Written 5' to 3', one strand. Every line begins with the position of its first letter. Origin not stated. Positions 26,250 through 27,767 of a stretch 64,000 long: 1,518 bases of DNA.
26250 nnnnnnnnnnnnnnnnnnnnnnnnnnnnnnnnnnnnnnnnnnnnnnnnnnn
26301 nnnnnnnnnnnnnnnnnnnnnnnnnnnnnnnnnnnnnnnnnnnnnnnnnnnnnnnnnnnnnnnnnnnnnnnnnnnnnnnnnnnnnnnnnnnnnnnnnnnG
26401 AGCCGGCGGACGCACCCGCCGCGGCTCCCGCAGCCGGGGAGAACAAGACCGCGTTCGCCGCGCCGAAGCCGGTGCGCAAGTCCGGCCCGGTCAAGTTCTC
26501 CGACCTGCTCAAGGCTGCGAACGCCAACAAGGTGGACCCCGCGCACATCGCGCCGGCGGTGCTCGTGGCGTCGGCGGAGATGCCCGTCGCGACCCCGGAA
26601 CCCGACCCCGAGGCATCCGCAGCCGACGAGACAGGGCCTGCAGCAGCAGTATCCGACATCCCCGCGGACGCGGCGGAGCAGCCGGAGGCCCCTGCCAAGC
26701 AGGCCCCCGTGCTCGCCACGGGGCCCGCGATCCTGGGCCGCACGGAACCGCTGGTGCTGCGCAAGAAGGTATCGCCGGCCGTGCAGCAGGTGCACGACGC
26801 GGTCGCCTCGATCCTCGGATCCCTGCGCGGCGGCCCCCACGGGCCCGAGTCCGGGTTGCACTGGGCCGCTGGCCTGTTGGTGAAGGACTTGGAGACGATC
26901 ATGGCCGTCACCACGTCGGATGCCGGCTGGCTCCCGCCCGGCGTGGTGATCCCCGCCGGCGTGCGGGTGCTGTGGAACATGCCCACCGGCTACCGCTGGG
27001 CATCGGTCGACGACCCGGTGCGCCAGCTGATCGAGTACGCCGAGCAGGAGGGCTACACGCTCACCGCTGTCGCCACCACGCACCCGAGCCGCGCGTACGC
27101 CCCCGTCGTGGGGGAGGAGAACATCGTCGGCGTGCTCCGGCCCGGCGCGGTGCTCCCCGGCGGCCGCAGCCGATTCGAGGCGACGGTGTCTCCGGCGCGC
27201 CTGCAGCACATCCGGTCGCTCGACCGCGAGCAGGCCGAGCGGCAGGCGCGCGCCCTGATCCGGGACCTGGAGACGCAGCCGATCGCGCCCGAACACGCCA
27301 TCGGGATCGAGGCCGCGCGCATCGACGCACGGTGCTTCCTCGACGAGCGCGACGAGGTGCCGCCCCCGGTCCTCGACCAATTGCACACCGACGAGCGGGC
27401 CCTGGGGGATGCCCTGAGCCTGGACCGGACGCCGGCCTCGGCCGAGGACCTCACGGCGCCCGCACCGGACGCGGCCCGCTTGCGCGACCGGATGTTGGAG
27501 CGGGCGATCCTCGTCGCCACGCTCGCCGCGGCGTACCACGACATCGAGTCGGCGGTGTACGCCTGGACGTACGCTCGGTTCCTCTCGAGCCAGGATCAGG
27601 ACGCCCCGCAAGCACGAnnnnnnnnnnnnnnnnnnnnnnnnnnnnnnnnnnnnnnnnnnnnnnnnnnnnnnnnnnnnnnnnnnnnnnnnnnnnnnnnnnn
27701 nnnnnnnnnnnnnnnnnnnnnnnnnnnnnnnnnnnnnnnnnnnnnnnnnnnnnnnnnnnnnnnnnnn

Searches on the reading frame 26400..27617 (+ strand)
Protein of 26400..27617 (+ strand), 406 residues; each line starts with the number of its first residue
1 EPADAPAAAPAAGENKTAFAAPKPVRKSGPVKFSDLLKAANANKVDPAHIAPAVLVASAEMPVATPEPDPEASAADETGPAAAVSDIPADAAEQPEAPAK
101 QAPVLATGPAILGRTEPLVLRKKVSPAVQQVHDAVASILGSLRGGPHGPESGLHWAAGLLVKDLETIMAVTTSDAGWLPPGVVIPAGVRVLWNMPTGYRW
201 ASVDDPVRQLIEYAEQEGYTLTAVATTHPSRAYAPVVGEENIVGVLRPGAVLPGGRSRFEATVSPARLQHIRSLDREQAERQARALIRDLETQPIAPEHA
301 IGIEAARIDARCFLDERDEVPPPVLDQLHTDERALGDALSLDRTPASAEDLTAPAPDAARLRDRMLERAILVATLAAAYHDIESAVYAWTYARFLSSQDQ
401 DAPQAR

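Call 75: search_solved_structures(query=window:26400-27617:+, max_evalue=0.01, show_alignments=0)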
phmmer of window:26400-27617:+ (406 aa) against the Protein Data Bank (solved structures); distinct sequences matched with E-value up to 0.01: 1.
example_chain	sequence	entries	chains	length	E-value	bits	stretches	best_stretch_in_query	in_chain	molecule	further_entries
5imu_A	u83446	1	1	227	0.0031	20.1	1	150-223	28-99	Tat (Twin-arginine translocation) pathway signal sequence containing protein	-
